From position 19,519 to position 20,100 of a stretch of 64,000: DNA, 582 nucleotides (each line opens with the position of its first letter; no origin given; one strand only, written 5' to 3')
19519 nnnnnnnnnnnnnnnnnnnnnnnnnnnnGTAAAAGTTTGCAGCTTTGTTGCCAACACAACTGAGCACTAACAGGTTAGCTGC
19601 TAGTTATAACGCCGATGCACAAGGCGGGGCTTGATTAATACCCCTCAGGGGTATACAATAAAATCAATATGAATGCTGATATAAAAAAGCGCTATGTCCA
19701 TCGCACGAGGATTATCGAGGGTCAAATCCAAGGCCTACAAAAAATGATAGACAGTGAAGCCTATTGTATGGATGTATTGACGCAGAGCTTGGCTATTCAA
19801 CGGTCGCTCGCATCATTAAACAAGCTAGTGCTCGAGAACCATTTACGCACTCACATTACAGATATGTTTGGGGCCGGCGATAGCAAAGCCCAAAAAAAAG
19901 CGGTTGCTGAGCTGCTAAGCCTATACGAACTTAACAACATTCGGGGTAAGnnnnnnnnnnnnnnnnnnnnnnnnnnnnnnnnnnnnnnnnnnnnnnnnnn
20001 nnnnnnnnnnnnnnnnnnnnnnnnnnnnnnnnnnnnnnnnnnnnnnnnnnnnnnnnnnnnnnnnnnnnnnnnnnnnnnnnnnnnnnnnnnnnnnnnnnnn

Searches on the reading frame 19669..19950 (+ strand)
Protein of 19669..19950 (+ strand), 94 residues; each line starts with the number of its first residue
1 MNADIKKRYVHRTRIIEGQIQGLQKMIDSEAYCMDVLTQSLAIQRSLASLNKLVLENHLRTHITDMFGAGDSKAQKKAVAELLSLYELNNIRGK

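Call 6: search_protein_families(library=pfam, proteins=[window:19669-19950:+], max_evalue=0.01)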
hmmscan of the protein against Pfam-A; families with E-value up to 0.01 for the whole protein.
window:19669-19950:+ (94 aa): 2 families
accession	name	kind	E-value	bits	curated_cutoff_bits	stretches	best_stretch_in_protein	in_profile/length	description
PF02583.22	Trns_repr_metal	-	5.3e-22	78.5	22.8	1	6-85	2-75/78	Metal-sensitive transcriptional repressor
PF17363.7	DUF5388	-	0.00086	20.1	26.1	1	55-86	9-40/64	Family of unknown function (DUF5388)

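Call 7: find_homologous_proteins(query=window:19669-19950:+, max_evalue=0.00001)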
Query window:19669-19950:+ (94 aa): 1104 proteins with E <= 0.00001 among 1108 candidates; the best 120 are listed.
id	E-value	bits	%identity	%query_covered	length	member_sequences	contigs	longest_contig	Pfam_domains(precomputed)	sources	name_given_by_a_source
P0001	1.1e-52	193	100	100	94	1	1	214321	PF02583.23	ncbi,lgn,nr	ncbi:metal-sensitive transcriptional regulator [Candidatus Saccharibacteria bacterium]|nr:metal-sens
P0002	1.5e-43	164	81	100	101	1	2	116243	PF02583.23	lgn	-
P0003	3.7e-43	163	83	100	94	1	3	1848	PF02583.23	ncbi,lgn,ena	-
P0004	1.4e-42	161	79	100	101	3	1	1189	PF02583.23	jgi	-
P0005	1.9e-42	161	81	100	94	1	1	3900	PF02583.23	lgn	-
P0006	1.2e-41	158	80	100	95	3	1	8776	PF02583.23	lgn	-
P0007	4.1e-41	157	79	100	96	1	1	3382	PF02583.23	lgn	-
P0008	5.1e-41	156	79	100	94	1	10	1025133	PF02583.23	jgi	jgi:DNA-binding FrmR family transcriptional regulator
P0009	6.5e-41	156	78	100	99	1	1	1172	PF02583.23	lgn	-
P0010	6.8e-41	156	79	100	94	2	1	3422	PF02583.23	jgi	jgi:DNA-binding FrmR family transcriptional regulator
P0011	7.9e-41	156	79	100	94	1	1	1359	PF02583.23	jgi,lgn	jgi:DNA-binding FrmR family transcriptional regulator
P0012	9.7e-41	155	80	100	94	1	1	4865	PF02583.23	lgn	-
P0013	1.2e-40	155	81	100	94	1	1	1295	PF02583.23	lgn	-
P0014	1.8e-40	155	79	100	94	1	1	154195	PF02583.23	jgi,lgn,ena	-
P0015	1.9e-40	154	79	100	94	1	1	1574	PF02583.23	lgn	-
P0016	2.0e-40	154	78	100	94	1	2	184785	PF02583.23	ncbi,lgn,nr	ncbi:MAG TPA: metal-sensitive transcriptional regulator [Patescibacteria group bacterium]|nr:metal-s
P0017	2.8e-40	154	78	100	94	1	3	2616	PF02583.23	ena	-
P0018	2.9e-40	154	79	100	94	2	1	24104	PF02583.23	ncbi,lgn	-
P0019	3.1e-40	154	78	100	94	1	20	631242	PF02583.23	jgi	jgi:DNA-binding FrmR family transcriptional regulator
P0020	4.1e-40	153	79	100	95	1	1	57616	PF02583.23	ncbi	-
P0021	4.2e-40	153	78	100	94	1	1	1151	PF02583.23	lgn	-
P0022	5.0e-40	153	77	100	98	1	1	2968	PF02583.23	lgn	-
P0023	5.6e-40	153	78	100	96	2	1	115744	PF02583.23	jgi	jgi:DNA-binding FrmR family transcriptional regulator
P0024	6.5e-40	153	77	100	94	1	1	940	PF02583.23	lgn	-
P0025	7.6e-40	153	78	100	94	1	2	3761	PF02583.23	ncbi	-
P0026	7.8e-40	153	79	100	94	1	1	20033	PF02583.23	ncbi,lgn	-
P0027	8.7e-40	152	78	100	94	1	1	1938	PF02583.23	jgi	jgi:DNA-binding FrmR family transcriptional regulator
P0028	9.5e-40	152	76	100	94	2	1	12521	PF02583.23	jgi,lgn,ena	-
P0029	1.0e-39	152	77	100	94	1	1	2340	PF02583.23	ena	-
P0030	1.0e-39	152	77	100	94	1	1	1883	PF02583.23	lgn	-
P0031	1.1e-39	152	78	100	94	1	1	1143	PF02583.23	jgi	jgi:DNA-binding FrmR family transcriptional regulator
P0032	1.1e-39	152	75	99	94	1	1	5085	PF02583.23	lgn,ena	-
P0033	1.3e-39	152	77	100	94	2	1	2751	PF02583.23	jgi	-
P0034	1.5e-39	152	77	100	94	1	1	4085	PF02583.23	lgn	-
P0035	1.5e-39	152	74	100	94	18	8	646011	PF02583.23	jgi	jgi:DNA-binding FrmR family transcriptional regulator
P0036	1.7e-39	151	79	100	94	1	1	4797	PF02583.23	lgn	-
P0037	1.8e-39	151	77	100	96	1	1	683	PF02583.23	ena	-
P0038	2.2e-39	151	77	100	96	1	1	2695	PF02583.23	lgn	-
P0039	2.5e-39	151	76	100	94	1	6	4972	PF02583.23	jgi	jgi:DNA-binding FrmR family transcriptional regulator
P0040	2.5e-39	151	78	100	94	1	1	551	PF02583.23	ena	-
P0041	3.4e-39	150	77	100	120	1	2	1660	PF02583.23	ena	-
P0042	3.4e-39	150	76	100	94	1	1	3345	PF02583.23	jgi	jgi:DNA-binding FrmR family transcriptional regulator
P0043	3.7e-39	150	77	100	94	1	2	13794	PF02583.23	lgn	-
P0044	4.0e-39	150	77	100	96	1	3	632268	PF02583.23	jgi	-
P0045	4.2e-39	150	76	100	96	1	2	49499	PF02583.23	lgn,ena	-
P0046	4.3e-39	150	78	100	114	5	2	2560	PF02583.23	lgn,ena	-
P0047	4.6e-39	150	74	100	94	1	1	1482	PF02583.23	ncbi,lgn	-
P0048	4.7e-39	150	79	100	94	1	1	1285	PF02583.23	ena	-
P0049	5.2e-39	150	76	100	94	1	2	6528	PF02583.23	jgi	jgi:DNA-binding FrmR family transcriptional regulator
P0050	6.0e-39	150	77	100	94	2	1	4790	PF02583.23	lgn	-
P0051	6.2e-39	150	78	100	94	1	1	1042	PF02583.23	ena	-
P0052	6.4e-39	150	78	100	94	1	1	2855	PF02583.23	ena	-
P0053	6.8e-39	150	74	100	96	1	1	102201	PF02583.23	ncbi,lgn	-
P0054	7.0e-39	149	77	100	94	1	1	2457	PF02583.23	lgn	-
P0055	7.3e-39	149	77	100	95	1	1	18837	PF02583.23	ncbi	-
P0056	8.8e-39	149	78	100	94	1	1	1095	PF02583.23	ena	-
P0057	9.0e-39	149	73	100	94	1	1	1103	PF02583.23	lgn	-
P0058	9.2e-39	149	76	100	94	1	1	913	PF02583.23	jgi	-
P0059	9.5e-39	149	77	100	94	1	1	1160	PF02583.23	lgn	-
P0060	9.7e-39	149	78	100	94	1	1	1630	PF02583.23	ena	-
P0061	1.2e-38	149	76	100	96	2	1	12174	PF02583.23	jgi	jgi:DNA-binding FrmR family transcriptional regulator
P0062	1.3e-38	149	77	100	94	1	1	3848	PF02583.23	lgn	-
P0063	1.3e-38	149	74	100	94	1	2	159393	PF02583.23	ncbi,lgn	-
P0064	1.4e-38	149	76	100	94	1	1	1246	PF02583.23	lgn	-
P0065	1.4e-38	149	77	100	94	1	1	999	PF02583.23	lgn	-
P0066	1.6e-38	148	76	100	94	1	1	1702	PF02583.23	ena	-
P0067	1.7e-38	148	74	99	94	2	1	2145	PF02583.23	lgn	-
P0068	1.8e-38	148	77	100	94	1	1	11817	PF02583.23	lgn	-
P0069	1.8e-38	148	74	100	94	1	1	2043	PF02583.23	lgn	-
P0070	2.0e-38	148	76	100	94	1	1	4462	PF02583.23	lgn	-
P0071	2.0e-38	148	76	100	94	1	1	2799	PF02583.23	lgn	-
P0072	2.1e-38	148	74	100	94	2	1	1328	PF02583.23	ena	-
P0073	2.2e-38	148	76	100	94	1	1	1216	PF02583.23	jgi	jgi:DNA-binding FrmR family transcriptional regulator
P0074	2.4e-38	148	76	100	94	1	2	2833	PF02583.23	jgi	jgi:DNA-binding FrmR family transcriptional regulator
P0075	2.6e-38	148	74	100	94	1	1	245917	PF02583.23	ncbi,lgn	-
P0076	2.8e-38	148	76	100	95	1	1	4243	PF02583.23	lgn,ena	-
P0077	2.9e-38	148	74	100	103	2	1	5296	PF02583.23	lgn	-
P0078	3.3e-38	147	72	100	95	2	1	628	PF02583.23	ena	-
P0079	3.5e-38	147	73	100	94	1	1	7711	PF02583.23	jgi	jgi:DNA-binding FrmR family transcriptional regulator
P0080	3.6e-38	147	73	100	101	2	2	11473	PF02583.23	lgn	-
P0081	3.8e-38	147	73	100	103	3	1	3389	PF02583.23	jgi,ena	-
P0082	3.9e-38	147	78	100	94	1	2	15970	PF02583.23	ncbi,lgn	-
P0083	3.9e-38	147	76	100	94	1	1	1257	PF02583.23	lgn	-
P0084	4.2e-38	147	76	100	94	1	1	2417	PF02583.23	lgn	-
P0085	4.2e-38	147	76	100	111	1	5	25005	PF02583.23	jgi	jgi:DNA-binding FrmR family transcriptional regulator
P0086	4.9e-38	147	76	100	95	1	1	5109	PF02583.23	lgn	-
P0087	5.1e-38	147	76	100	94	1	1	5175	PF02583.23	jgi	jgi:DNA-binding FrmR family transcriptional regulator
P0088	5.6e-38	147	72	100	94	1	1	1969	PF02583.23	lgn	-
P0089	5.6e-38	147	73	100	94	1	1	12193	PF02583.23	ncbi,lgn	-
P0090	6.0e-38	147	75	98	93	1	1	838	PF02583.23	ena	-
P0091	6.3e-38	146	78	100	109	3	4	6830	PF02583.23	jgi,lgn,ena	-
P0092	6.4e-38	146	74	100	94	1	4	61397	PF02583.23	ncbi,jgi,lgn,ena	jgi:DNA-binding FrmR family transcriptional regulator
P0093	6.7e-38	146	76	100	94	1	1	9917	PF02583.23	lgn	-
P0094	7.1e-38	146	72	100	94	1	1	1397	PF02583.23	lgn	-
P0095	7.8e-38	146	72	100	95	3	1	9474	PF02583.23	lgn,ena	-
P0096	7.9e-38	146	76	100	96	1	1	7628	PF02583.23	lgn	-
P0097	7.9e-38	146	74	100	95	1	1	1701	PF02583.23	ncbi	-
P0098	8.0e-38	146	73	99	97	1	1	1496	PF02583.23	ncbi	-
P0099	9.6e-38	146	74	100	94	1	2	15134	PF02583.23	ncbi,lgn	-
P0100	9.9e-38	146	73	100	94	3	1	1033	PF02583.23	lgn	-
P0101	1.0e-37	146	74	100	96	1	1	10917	PF02583.23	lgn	-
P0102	1.0e-37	146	72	100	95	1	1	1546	PF02583.23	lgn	-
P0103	1.1e-37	146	77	100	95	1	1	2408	PF02583.23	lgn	-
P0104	1.2e-37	146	76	100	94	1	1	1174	PF02583.23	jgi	-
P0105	1.2e-37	146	74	100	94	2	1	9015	PF02583.23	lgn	-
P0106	1.2e-37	146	73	100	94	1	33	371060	PF02583.23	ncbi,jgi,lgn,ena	ncbi:MAG: metal-sensitive transcriptional regulator [Candidatus Saccharimonas aalborgensis]|jgi:DNA-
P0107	1.2e-37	146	74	100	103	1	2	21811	PF02583.23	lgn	-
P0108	1.2e-37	146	73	100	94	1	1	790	PF02583.23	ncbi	-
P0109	1.2e-37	146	73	100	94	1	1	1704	PF02583.23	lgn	-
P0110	1.3e-37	145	73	100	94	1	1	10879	PF02583.23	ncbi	-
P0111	1.4e-37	145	73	100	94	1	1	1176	PF02583.23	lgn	-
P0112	1.4e-37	145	73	100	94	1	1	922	PF02583.23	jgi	jgi:CsoR family transcriptional regulator, copper-sensing transcriptional repressor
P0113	1.5e-37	145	73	100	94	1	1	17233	PF02583.23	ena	-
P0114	1.7e-37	145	76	100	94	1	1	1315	PF02583.23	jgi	jgi:DNA-binding FrmR family transcriptional regulator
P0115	1.8e-37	145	73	100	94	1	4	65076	PF02583.23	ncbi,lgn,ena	-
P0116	1.8e-37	145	72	100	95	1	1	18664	PF02583.23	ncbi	ncbi:MAG TPA: metal-sensing transcriptional repressor [Candidatus Saccharimonadales bacterium]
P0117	1.9e-37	145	77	100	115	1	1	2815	PF02583.23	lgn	-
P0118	2.0e-37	145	73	100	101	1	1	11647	PF02583.23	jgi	-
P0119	2.0e-37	145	77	96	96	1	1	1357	PF02583.23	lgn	-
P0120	2.0e-37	145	72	100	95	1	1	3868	PF02583.23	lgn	-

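Call 8: search_protein_families(library=ncbifam, proteins=[window:19669-19950:+], max_evalue=0.001)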
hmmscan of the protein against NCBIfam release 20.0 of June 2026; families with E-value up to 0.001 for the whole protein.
window:19669-19950:+ (94 aa): 3 families
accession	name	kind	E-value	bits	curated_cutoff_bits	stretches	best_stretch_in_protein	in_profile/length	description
NF052430.1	repress_RicR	exception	2.5e-17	63.3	175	1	6-78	8-80/93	copper-sensing transcriptional repressor RicR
NF008464.0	PRK11352.1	equivalog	2.9e-10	40.4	133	1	3-85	5-85/91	formaldehyde-responsive transcriptional repressor FrmR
NF011613.0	PRK15039.1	equivalog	1.4e-09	38.5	138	1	6-65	8-67/90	Ni(II)/Co(II)-binding transcriptional repressor RcnR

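Call 10: find_related_loci(query=A1, collection=genome_contigs, flank=3500)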
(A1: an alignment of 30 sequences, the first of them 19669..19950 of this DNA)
Query A1 (94 aa) in genome_contigs; peptide patterns used: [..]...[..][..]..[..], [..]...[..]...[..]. (x = any residue, [..] = any of these).
600 stretches matched a pattern (row limit reached: there are more); 550 encode a relative of the query (tblastn E <= 1e-3); the best 80 are kept; 80 distinct loci.
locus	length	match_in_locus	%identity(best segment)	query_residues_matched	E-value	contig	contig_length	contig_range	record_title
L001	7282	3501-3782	79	1-94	1e-47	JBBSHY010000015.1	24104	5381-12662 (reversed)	MAG: Candidatus Saccharimonadales bacterium isolate LS3_sbin.2 LS3_sbin.2_K_810067_L_24104_cov_16.2219, whole genome sho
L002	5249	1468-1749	79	1-94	5e-47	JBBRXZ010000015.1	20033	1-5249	MAG: Candidatus Saccharimonadales bacterium isolate La5_maxbin2.247 La5_maxbin2.247_K_372467_L_20033_cov_22.1625, whole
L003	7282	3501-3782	76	1-94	5e-46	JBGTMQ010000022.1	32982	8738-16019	MAG: Candidatus Saccharimonadia bacterium isolate JTS-RE368 k141_1412204, whole genome shotgun sequence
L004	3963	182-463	76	1-94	1e-45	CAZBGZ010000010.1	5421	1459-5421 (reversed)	MAG TPA_asm: uncultured Candidatus Saccharibacteria bacterium isolate SRP173033_co1_216 genome assembly, contig: NODE_41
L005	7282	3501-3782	77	1-94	2e-45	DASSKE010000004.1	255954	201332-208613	MAG TPA_asm: Candidatus Saccharimonadales bacterium isolate SMAG_U1133 k141_816112, whole genome shotgun sequence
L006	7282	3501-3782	78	1-94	3e-45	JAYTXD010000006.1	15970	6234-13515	MAG: Candidatus Saccharibacteria bacterium isolate GFS_5930 GFS_5930_5, whole genome shotgun sequence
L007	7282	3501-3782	73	1-94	1e-44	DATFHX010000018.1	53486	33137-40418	MAG TPA_asm: Candidatus Saccharimonadales bacterium isolate SMAG_U8700 k141_276473, whole genome shotgun sequence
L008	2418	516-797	72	1-94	1e-44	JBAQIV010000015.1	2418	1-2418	MAG: Candidatus Saccharimonadales bacterium isolate MFD10512_ilm_asm_bin23 k127_8080, whole genome shotgun sequence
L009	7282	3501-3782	72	1-94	1e-44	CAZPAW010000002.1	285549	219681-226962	MAG TPA_asm: uncultured Candidatus Saccharibacteria bacterium isolate SRP300315_co1_57 genome assembly, contig: NODE_8_l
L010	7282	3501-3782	74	1-94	2e-44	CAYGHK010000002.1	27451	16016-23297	MAG TPA_asm: uncultured Candidatus Saccharibacteria bacterium isolate ERP113451_co1_206 genome assembly, contig: NODE_19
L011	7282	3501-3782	73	1-94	5e-44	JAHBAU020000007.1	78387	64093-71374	MAG: Candidatus Saccharibacteria bacterium isolate AQU-11 c_000000158731, whole genome shotgun sequence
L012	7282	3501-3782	72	1-94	3e-44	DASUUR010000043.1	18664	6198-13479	MAG TPA_asm: Candidatus Saccharimonadales bacterium isolate SMAG_U1794 k141_1879972, whole genome shotgun sequence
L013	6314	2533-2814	72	1-94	8e-44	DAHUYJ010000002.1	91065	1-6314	MAG TPA_asm: Candidatus Saccharibacteria bacterium isolate clean1668 NODE_2_length_91065_cov_5.514573, whole genome shot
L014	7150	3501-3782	70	1-94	8e-44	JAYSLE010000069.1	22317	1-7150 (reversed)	MAG: Candidatus Saccharibacteria bacterium isolate GFS_10315 GFS_10315_68, whole genome shotgun sequence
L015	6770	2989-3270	71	1-94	1e-43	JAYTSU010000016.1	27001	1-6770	MAG: Candidatus Saccharibacteria bacterium isolate GFS_5273 GFS_5273_15, whole genome shotgun sequence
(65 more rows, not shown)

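Call 19: search_solved_structures(query=window:19669-19950:+, max_evalue=0.001, show_alignments=4)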
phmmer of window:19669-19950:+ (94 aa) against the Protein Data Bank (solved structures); distinct sequences matched with E-value up to 0.001: 10.
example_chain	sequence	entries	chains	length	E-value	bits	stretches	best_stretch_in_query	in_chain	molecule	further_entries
4adz_A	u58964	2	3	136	2.4e-12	50.6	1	6-76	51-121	CSOR | COPPER SENSITIVE OPERON REPRESSOR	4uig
2hh7_A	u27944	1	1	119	4.6e-11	46.5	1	6-73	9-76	Hypothetical protein CsoR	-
4m1p_A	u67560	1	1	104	1.9e-09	41.4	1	9-73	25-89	Copper-sensitive operon repressor (CsoR)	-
3aai_A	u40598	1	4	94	6.7e-08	36.4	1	4-75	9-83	Copper homeostasis operon regulatory protein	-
7mq1_A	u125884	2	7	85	1.2e-07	35.7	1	7-81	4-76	Copper-sensing transcriptional repressor csoR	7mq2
7mq3_A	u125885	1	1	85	3.2e-07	34.3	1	7-81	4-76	Copper-sensing transcriptional repressor csoR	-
5lcy_A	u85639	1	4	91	1.3e-06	32.3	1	4-78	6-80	Frmr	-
5fmn_A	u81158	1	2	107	3.3e-06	31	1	7-78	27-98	INRS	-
5lbm_A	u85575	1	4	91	9e-06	29.7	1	4-62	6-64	Transcriptional repressor FrmR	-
6ahx_A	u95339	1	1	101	3.7e-05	27.7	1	6-71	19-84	Putative cytosolic protein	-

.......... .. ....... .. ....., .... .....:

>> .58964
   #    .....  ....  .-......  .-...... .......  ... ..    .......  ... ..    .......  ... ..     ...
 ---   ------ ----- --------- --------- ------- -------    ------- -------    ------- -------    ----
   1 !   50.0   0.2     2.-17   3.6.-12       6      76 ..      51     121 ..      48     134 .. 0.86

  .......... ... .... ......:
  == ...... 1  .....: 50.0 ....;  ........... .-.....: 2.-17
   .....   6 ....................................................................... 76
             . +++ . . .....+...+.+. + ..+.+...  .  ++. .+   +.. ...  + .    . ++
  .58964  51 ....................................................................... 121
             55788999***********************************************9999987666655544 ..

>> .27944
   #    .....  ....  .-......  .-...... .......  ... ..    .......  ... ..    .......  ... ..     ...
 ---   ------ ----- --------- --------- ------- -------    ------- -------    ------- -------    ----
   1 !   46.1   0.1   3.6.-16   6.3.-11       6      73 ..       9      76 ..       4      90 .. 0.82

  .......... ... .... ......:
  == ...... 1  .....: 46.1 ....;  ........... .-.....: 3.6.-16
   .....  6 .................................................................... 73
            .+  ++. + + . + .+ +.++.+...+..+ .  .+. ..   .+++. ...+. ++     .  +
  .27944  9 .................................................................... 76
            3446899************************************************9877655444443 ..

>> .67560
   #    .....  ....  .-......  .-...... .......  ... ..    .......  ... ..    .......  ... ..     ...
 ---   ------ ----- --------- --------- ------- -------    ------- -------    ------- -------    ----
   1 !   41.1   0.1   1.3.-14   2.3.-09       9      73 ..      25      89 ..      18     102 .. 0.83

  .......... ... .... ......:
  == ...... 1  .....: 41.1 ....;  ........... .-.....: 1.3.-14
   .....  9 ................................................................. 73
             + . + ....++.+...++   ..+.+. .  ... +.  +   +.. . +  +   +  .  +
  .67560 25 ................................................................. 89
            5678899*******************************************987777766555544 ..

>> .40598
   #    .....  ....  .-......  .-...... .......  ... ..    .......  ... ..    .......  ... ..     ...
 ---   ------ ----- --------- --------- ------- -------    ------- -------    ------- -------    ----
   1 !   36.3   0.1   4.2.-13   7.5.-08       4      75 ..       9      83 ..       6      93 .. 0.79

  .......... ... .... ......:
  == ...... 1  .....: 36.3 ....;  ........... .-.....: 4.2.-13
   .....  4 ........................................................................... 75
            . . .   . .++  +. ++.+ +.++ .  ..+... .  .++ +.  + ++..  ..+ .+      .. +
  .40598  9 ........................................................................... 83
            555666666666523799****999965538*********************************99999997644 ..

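Call 52: predict_structure(alignment_id=A1)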
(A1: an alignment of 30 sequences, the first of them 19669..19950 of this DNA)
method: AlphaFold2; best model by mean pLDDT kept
length: 94 residues; sequences in the alignment: 30
mean_pLDDT: 91.4   pTM: 0.71
mean pLDDT of the five models: 91.4, 90.7, 90.5, 88.2, 82.7
residues with pLDDT >= 90: 80; 70-90: 10; 50-70: 3; < 50: 1
segments of 3 or more residues with pLDDT < 50: none
pLDDT, mean of each block of 10 residues (from residue 1): 92 96 95 94 94 93 92 95 87 54
secondary structure, 60 per line:
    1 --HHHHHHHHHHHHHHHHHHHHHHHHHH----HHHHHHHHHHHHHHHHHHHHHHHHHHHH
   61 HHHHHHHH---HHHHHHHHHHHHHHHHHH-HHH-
elements in order: H3-28 H33-68 H72-89

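Call 54: fold_search(model_id=the predicted structure, library=pdb)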
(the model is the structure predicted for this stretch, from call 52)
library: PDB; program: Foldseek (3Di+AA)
matches with E <= 10: 137; with E <= 0.001: 3
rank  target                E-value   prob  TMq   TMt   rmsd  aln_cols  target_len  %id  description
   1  2hh7                  4.9e-04  1.00  0.76  0.83   2.1        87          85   30  Crystal Structure of Cu(I) bound CsoR from Mycobacterium tuberculosis. (released 2006-12-05)
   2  4uig                  5.6e-04  1.00  0.73  0.75   2.5        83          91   37  Structure of the copper sensitive operon repressor from Streptomyces lividans at pH6 (released 2015-09-09)
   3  4m1p                  7.2e-04  1.00  0.73  0.72   3.0        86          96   26  Crystal structure of the copper-sensing repressor CsoR with Cu(I) from Geobacillus thermodenitrificans NG80-2 (released 2014-05-21)
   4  4adz_A                1.3e-03  1.00  0.71  0.74   2.9        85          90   36  Crystal Structure of the apo form of a Copper-sensitive operon Regulator (CsoR) protein from Streptomyces lividans (released 2012-04-25)
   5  5lcy_A                1.5e-03  1.00  0.77  0.81   2.2        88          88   26  Formaldehyde-Responsive Regulator FrmR E64H variant from Salmonella enterica serovar Typhimurium (released 2016-08-10)
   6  5lcy_B                3.3e-03  1.00  0.75  0.78   2.4        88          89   26  Formaldehyde-Responsive Regulator FrmR E64H variant from Salmonella enterica serovar Typhimurium (released 2016-08-10)
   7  7mq1_B                3.7e-03  1.00  0.65  0.73   2.9        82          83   28  C9A Streptococcus pneumoniae CstR in the reduced state, space group C2 (released 2022-03-09)
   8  7mq1_C                4.5e-03  1.00  0.63  0.71   2.9        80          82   29  C9A Streptococcus pneumoniae CstR in the reduced state, space group C2 (released 2022-03-09)
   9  5fmn_A                5.5e-03  1.00  0.70  0.76   2.1        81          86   28  The nickel-responsive transcriptional regulator InrS (released 2017-02-01)
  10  7mq1_A                5.5e-03  1.00  0.63  0.72   2.9        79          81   29  C9A Streptococcus pneumoniae CstR in the reduced state, space group C2 (released 2022-03-09)
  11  7mq2_A                5.5e-03  1.00  0.55  0.66   4.4        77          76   27  C9A Streptococcus pneumoniae CstR in the reduced state, space group P21 (released 2022-03-09)
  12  7mq3                  7.0e-03  1.00  0.61  0.68   2.6        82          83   29  C9A N55A Streptococcus pneumoniae CstR in the reduced state (released 2022-03-09)
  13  5fmn_B                7.5e-03  1.00  0.68  0.72   2.9        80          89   28  The nickel-responsive transcriptional regulator InrS (released 2017-02-01)
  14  3aai_D                9.7e-03  1.00  0.62  0.75   6.3        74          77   24  X-ray crystal structure of CsoR from Thermus thermophilus HB8 (released 2010-04-28)
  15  3aai_A                1.0e-02  1.00  0.67  0.79   2.5        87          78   24  X-ray crystal structure of CsoR from Thermus thermophilus HB8 (released 2010-04-28)
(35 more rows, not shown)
